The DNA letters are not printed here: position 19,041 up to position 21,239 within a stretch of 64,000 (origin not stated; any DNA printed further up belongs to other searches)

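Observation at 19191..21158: Paralogous ~620-aa polytopic membrane proteins each embedded in a glycoside-hydrolase operon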

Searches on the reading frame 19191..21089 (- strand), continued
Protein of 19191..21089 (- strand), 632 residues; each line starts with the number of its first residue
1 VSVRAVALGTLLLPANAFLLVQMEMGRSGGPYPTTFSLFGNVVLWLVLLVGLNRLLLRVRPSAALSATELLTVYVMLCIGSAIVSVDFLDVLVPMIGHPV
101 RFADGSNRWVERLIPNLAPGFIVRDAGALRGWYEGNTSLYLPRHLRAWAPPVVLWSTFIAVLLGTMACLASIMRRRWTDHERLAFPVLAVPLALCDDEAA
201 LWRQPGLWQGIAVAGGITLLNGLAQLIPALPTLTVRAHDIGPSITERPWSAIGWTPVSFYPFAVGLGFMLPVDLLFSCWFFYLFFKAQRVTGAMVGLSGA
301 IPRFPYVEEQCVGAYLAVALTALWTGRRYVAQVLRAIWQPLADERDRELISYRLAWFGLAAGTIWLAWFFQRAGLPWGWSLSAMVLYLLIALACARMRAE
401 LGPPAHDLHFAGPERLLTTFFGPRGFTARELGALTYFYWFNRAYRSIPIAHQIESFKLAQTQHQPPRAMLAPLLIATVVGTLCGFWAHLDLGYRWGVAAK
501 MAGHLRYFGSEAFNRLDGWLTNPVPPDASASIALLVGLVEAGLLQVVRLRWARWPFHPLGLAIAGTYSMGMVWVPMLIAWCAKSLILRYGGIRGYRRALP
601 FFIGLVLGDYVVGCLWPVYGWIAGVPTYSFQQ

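Call 29: search_protein_families(library=pfam, alignment_id=A2, max_evalue=0.00001)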
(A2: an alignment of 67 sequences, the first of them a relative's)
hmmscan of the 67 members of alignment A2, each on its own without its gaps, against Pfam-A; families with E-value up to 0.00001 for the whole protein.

A. member 1, L001:7236-7805:- (189 aa): 1 family
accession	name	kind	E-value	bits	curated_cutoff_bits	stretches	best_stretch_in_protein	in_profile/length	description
PF00857.26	Isochorismatase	-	1.2e-30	107.3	27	1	8-179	2-168/175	Isochorismatase domain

B. families by the number of members that match (of 67 scanned): 83 families (the first 25 are shown)
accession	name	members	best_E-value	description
PF07963.17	N_methyl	6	8.7e-11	Prokaryotic N-terminal methylation motif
PF07596.16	SBP_bac_10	5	3.8e-10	Protein of unknown function (DUF1559)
PF14622.11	Ribonucleas_3_3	2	1.8e-29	Ribonuclease-III-like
PF00636.31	Ribonuclease_3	2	2e-22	Ribonuclease III domain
PF00035.32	dsrm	2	8e-13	Double-stranded RNA binding motif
PF01636.29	APH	2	3.4e-11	Phosphotransferase enzyme family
PF22935.1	RM44_endonuclase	2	1.1e-08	Large ribosomal subunit protein mL44, endonuclease domain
PF22124.2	Glyco_hydro_95_cat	1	3.9e-186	Glycosyl hydrolase family 95 catalytic domain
PF00709.27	Adenylsucc_synt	1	6e-181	Adenylosuccinate synthetase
PF02335.20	Cytochrom_C552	1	3.3e-136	Cytochrome c552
PF18989.5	DUF5722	1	1e-109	Family of unknown function (DUF5722)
PF00202.27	Aminotran_3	1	4.3e-109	Aminotransferase class-III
PF00251.26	Glyco_hydro_32N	1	6.5e-88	Glycosyl hydrolases family 32 N-terminal domain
PF00496.27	SBP_bac_5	1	7.4e-88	Bacterial extracellular solute-binding proteins, family 5 Middle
PF14587.12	Glyco_hydr_30_2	1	1.3e-86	O-Glycosyl hydrolase family 30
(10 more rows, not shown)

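Call 36: fold_search(model_id=the predicted structure, library=pdb)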
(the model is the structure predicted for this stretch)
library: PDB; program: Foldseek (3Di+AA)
matches with E <= 10: 493; with E <= 0.001: 2
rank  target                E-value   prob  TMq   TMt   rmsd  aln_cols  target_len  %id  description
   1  7wst_A                1.3e-09  1.00  0.69  0.72   5.7       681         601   12  Cryo-EM structure of the barley Yellow stripe 1 transporter in complex with Fe(III)-DMA (released 2022-11-30)
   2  7wsr_A                1.5e-09  1.00  0.68  0.71   6.7       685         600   12  Cryo-EM structure of the barley Yellow stripe 1 transporter (released 2022-11-30)
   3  2xq2_B                5.0e-02  0.10  0.10  0.11  27.2       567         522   10  Structure of the K294A mutant of vSGLT (released 2010-12-08)
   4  7z6n_B                5.2e-02  0.35  0.11  0.21  24.0       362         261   14  Crystal structure of Zn2+-transporter BbZIP in a metal-stripped state (released 2022-08-10)
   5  8jew                  1.0e-01  0.14  0.13  0.15  19.7       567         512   12  Human sodium-dependent vitamin C transporter 1 bound to L-ascorbic acid in an inward-open state (released 2024-05-22)
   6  9j7d_A                1.1e-01  0.11  0.12  0.13  27.7       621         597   14  Arabidopsis high-affinity urea transport DUR3 in the inward-facing open conformation, dimeric state (released 2025-05-07)
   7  7x1g_A                1.1e-01  0.12  0.13  0.12  25.5       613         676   10  Cryo-EM structure of human BTR1 in the inward-facing state at pH 5.5 (released 2023-10-04)
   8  8zw8_A                1.3e-01  0.06  0.09  0.10  28.2       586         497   13  Cryo-EM structure of trimethylamine transporter TmaT (released 2024-11-06)
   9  7x1i_A                1.4e-01  0.10  0.13  0.12  25.1       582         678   11  Cryo-EM structure of human BTR1 in the outward-facing state. (released 2023-11-01)
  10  6jb3                  1.4e-01  0.08  0.10  0.09  30.1       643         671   12  Structure of SUR1 subunit bound with repaglinide (released 2019-05-22)
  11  4av3_B                1.5e-01  0.09  0.13  0.12  26.0       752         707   12  Crystal structure of Thermotoga Maritima sodium pumping membrane integral pyrophosphatase with metal ions in active si (released 2012-08-08)
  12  7z0s_C                1.5e-01  0.08  0.12  0.12  26.5       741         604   12  Structure of the Escherichia coli formate hydrogenlyase complex (anaerobic preparation, without formate dehydrogenase  (released 2022-09-28)
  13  9i61_A                1.5e-01  0.06  0.09  0.11  28.2       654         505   13  Transient activated state of BetP in complex with betaine (released 2026-02-18)
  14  7z6n_A                1.7e-01  0.15  0.11  0.19  24.9       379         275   14  Crystal structure of Zn2+-transporter BbZIP in a metal-stripped state (released 2022-08-10)
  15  8jpo_A                1.7e-01  0.09  0.10  0.09  28.6       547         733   10  Cryo-EM structure of ATP bound human ClC-6 (released 2023-09-20)
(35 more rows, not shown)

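Call 41: find_encoding_contigs(protein=P0003, flank=8000, max_places=3)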
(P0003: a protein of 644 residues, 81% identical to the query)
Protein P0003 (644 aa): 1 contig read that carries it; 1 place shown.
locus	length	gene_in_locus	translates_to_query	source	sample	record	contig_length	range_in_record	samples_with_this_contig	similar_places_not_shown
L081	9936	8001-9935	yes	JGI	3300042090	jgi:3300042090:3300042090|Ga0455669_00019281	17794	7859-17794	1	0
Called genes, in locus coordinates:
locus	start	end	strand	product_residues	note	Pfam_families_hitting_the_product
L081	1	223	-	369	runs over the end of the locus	PF01208:URO-D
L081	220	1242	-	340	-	PF01408:GFO_IDH_MocA, PF22725:GFO_IDH_MocA_C3 (weak), PF02894:GFO_IDH_MocA_C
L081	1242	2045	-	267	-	PF01261:AP_endonuc_2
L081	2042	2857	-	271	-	PF01261:AP_endonuc_2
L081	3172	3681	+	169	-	-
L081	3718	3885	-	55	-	-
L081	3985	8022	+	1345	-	-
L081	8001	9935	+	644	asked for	PF20581:DUF6785, PF20580:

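Call 42: find_encoding_contigs(protein=P0005, flank=8000, max_places=3)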
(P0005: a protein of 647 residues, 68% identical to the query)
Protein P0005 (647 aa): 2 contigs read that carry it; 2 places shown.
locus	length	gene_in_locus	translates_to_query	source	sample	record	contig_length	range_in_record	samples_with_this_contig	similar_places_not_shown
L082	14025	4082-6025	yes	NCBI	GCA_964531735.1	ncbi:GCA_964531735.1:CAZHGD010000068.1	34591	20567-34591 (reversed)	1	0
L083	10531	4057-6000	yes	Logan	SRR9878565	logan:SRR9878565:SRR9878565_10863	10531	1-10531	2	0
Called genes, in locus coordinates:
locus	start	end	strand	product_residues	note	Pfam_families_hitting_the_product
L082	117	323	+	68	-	-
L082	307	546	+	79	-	PF07927:HicA_toxin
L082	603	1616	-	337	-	PF08240:ADH_N, PF16912:Glu_dehyd_C, PF00107:ADH_zinc_N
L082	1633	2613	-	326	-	PF12796:Ank_2, PF13637:Ank_4 (weak), PF13857:Ank_5, PF13637:Ank_4 (weak), PF12796:Ank_2, PF13637:Ank_4, PF13857:Ank_5, PF13857:Ank_5, +8 more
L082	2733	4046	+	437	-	PF00563:EAL, PF08668:HDOD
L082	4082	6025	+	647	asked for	PF20581:DUF6785, PF20580:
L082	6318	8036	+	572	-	PF03235:GmrSD_N, PF07510:GmrSD_C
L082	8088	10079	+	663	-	PF02012:BNR (faint), PF15902:Sortilin-Vps10 (faint)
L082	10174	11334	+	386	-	PF00438:S-AdoMet_synt_N, PF02772:S-AdoMet_synt_M, PF02773:S-AdoMet_synt_C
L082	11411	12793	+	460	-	PF00291:PALP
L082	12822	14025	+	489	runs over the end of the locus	PF02156:Glyco_hydro_26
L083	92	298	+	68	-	-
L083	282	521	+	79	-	PF07927:HicA_toxin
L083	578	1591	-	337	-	PF08240:ADH_N, PF16912:Glu_dehyd_C, PF00107:ADH_zinc_N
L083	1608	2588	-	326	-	PF12796:Ank_2, PF13637:Ank_4 (weak), PF13857:Ank_5, PF13637:Ank_4 (weak), PF12796:Ank_2, PF13637:Ank_4, PF13857:Ank_5, PF13857:Ank_5, +8 more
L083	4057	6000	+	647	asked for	PF20581:DUF6785, PF20580:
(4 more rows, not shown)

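Call 51: search_protein_families(library=pfam, proteins=[L040:5799-6758:+, L066:2531-4981:-, L002:14795-17848:+, L060:7782-9830:+, L012:10233-11915:+, L059:13388-14524:+, L070:9909-14735:+, L041:1468-2463:-, L008:4198-6588:+, L051:3141-3782:+], max_evalue=0.0001)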
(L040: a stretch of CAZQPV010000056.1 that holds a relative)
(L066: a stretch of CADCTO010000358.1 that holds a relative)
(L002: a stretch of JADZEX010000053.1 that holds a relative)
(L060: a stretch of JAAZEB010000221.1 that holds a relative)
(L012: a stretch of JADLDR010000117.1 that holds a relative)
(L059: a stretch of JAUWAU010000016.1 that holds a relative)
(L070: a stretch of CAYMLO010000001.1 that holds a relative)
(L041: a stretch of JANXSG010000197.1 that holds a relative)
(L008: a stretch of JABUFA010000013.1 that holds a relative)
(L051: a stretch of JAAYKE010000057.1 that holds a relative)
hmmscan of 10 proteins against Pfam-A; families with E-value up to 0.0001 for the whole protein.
L040:5799-6758:+ (319 aa): 2 families
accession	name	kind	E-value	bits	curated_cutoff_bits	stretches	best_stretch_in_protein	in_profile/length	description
PF07963.17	N_methyl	-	3.6e-10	39.4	21.2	1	49-73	3-27/27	Prokaryotic N-terminal methylation motif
PF07596.16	SBP_bac_10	-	9.2e-08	32.9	23.3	1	78-153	2-67/268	Protein of unknown function (DUF1559)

L066:2531-4981:- (816 aa): 2 families
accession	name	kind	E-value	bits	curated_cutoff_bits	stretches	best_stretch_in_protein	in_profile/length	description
PF00664.28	ABC_membrane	-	3.5e-43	148.7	28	1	241-512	2-273/274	ABC transporter transmembrane region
PF00005.33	ABC_tran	-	8.3e-35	120.8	25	1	579-728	1-137/137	ABC transporter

L002:14795-17848:+ (1018 aa): 8 families
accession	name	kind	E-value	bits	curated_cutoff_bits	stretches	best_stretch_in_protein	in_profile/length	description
PF08448.16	PAS_4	-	9.6e-31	106.7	23.1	3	552-663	1-110/110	PAS fold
PF02518.31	HATPase_c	-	2.2e-25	89.7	26.4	1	784-896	2-110/111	Histidine kinase-, DNA gyrase B-, and HSP90-like ATPase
PF00989.32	PAS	-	1.1e-24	87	22.6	2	265-360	2-100/113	PAS fold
PF13188.13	PAS_8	-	1.5e-22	79.1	21.8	2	264-318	1-57/65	PAS domain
PF13426.13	PAS_9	-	2e-17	63.8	27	1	276-372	3-102/103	PAS domain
PF08447.18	PAS_3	-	3e-16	59.9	25.6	1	570-654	3-88/89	PAS fold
PF00072.30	Response_reg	-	3.8e-16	59.7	30.2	1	919-1016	1-96/111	Response regulator receiver domain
PF00512.31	HisKA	-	2e-08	34.6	26.9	1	677-739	2-63/66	His Kinase A (phospho-acceptor) domain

L060:7782-9830:+ (682 aa): 4 families
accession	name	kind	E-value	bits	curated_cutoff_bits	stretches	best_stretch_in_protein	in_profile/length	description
PF00248.27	Aldo_ket_red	-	2.5e-46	158.5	24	1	395-676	2-284/291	Aldo/keto reductase family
PF01408.29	GFO_IDH_MocA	-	3.1e-27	96.1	24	1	23-141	1-119/120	Oxidoreductase family, NAD-binding Rossmann fold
PF22725.1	GFO_IDH_MocA_C3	-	1.3e-18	67.6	27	1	152-273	3-123/124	GFO/IDH/MocA C-terminal domain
PF03807.23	F420_oxidored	-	5.7e-08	33.7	21.6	1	25-101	2-76/94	NADP oxidoreductase coenzyme F420-dependent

L012:10233-11915:+ (560 aa): 3 families
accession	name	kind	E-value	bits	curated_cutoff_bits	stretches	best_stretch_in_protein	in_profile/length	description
PF01120.23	Alpha_L_fucos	-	9.3e-98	328.3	25.2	1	40-330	28-344/345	Alpha-L-fucosidase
PF03422.21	CBM_6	-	9.7e-06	26.3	28.9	1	461-556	26-122/125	Carbohydrate binding module (family 6)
PF14871.12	GHL6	-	1.8e-05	25.4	35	1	89-172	1-78/132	Hypothetical glycosyl hydrolase 6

L059:13388-14524:+ (378 aa): 1 family
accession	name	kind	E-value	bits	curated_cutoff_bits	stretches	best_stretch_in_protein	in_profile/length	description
PF01208.23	URO-D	-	1.6e-07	31.2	23.9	1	182-361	154-333/346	Uroporphyrinogen decarboxylase (URO-D)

L070:9909-14735:+ (1608 aa): 2 families
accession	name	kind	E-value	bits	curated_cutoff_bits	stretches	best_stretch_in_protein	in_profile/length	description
PF02687.27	FtsX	-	7.3e-10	39.4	25.5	1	1303-1410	8-117/120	FtsX-like permease C-terminal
PF04389.22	Peptidase_M28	-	1.5e-05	25.3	21.3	1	301-371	8-78/193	Peptidase family M28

L041:1468-2463:- (331 aa): 1 family
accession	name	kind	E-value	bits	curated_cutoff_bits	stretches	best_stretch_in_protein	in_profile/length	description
PF05721.19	PhyH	-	5e-25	89.5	22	1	17-244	2-211/213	Phytanoyl-CoA dioxygenase (PhyH)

L008:4198-6588:+ (796 aa): 3 families
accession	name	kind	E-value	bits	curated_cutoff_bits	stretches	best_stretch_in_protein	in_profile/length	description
PF22124.2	Glyco_hydro_95_cat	-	9.2e-189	628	27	1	292-695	1-408/408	Glycosyl hydrolase family 95 catalytic domain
PF14498.12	Glyco_hyd_65N_2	-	8.5e-72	242.4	27.7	1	19-274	1-233/234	Glycosyl hydrolase family 65, N-terminal domain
PF21307.2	Glyco_hydro_95_C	-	6e-26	91.2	27.6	1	697-791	1-92/94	Glycoside hydrolase family 95, C-terminal domain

L051:3141-3782:+ (213 aa): 2 families
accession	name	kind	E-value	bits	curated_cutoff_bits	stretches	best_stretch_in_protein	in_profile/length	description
PF02629.25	CoA_binding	-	1.2e-20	74.5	22.3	1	84-180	3-97/97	CoA binding domain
PF06971.19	Put_DNA-bind_N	-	4.9e-14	52.6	27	1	8-54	3-49/49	Putative DNA-binding protein N-terminus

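Call 54: search_protein_representatives(alignment_id=A1)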
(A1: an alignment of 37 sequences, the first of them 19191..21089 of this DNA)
Query: 37 sequences, 652 profile positions. Proteins with E-value up to 0.001 (for the whole library): 6854; up to 1e-10: 4900; up to 1e-30: 2264. The best 150 are listed.
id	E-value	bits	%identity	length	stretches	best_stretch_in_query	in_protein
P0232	4.8e-284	960.7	-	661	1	8-651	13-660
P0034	7.0e-268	907.3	-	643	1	13-652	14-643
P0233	1.1e-252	857.0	-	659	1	11-651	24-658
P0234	3.5e-236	802.6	-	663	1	8-651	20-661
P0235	7.4e-227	771.8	-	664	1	10-651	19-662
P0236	3.7e-220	749.6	-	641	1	9-651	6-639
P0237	3.7e-218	743.0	-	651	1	8-651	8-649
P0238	5.6e-218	742.4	-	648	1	12-651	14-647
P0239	1.4e-217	741.1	-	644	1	13-650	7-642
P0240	1.8e-216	737.4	-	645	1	7-652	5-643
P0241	1.1e-214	731.5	-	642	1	11-651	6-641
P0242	2.9e-213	726.8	-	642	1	12-651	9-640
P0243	6.6e-212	722.3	-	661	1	10-652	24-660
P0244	9.9e-210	715.1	-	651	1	10-650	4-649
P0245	9.7e-208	708.6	-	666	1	11-651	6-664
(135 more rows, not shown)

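Call 56: find_encoding_contigs(protein=P0004, flank=8000, max_places=2)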
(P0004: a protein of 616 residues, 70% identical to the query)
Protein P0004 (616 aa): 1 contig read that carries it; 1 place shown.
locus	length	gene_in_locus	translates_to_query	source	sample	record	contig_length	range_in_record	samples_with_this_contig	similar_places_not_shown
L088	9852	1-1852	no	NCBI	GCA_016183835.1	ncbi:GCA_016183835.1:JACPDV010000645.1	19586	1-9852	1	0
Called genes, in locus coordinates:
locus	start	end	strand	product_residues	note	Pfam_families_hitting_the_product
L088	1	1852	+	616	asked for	PF20581:DUF6785, PF20580:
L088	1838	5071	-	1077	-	PF00128:Alpha-amylase (weak)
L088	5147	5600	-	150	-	-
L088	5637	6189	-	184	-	PF07963:N_methyl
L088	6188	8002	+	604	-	PF00754:F5_F8_type_C, PF22633:F5_F8_type_C_2 (weak)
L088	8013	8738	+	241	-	-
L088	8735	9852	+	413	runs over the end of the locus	PF05193:Peptidase_M16_C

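Call 57: find_encoding_contigs(protein=P0007, flank=8000, max_places=2)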
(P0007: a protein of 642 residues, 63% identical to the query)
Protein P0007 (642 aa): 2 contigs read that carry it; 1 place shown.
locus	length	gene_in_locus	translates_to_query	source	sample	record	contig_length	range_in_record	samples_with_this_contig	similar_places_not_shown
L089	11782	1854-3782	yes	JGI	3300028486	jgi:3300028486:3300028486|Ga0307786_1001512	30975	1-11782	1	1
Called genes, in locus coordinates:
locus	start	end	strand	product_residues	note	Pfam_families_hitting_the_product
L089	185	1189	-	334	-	PF01408:GFO_IDH_MocA, PF02894:GFO_IDH_MocA_C, PF22725:GFO_IDH_MocA_C3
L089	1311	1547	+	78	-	PF13711:DUF4160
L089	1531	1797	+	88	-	PF10387:DUF2442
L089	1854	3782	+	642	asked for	PF20581:DUF6785, PF20580:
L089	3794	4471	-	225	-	PF13432:TPR_16 (faint)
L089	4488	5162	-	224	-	-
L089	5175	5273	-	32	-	-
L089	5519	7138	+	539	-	-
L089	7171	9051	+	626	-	PF13522:GATase_6, PF13537:GATase_7, PF00733:Asn_synthase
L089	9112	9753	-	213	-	PF13489:Methyltransf_23, PF08241:Methyltransf_11, PF01209:Ubie_methyltran (weak), PF08242:Methyltransf_12 (weak), PF13649:Methyltransf_25, PF13847:Methyltransf_31 (weak)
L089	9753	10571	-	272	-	PF13489:Methyltransf_23, PF08003:Methyltransf_9 (faint), PF13847:Methyltransf_31 (weak), PF08241:Methyltransf_11, PF08242:Methyltransf_12, PF13649:Methyltransf_25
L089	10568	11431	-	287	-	PF00535:Glycos_transf_2, PF13641:Glyco_tranf_2_3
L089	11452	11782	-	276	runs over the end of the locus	PF01261:AP_endonuc_2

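Call 58: find_encoding_contigs(protein=P0012, flank=8000, max_places=2)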
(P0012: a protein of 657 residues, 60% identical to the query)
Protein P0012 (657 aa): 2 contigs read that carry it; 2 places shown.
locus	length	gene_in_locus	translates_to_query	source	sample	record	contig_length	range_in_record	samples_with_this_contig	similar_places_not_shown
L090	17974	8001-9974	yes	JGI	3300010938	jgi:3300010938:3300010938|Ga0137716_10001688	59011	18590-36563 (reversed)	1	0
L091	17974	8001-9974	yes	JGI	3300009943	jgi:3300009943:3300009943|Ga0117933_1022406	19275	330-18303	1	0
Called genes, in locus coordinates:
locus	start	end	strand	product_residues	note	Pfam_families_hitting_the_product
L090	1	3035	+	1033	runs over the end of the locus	PF06452:CBM9_1 (weak)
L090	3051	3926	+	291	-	PF04909:Amidohydro_2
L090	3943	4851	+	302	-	PF01408:GFO_IDH_MocA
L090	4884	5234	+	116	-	PF01329:Pterin_4a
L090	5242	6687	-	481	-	PF06253:MTTB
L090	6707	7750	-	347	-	PF01544:CorA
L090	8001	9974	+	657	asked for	PF20581:DUF6785, PF20580:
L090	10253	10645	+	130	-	PF07100:ASRT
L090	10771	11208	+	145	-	-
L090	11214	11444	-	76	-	PF06305:LapA_dom (weak)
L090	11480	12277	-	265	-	PF01261:AP_endonuc_2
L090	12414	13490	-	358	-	PF01408:GFO_IDH_MocA, PF22725:GFO_IDH_MocA_C3, PF02894:GFO_IDH_MocA_C (weak)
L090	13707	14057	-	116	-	PF02452:PemK_toxin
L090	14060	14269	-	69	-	-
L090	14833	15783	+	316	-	PF03358:FMN_red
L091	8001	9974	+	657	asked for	PF20581:DUF6785, PF20580:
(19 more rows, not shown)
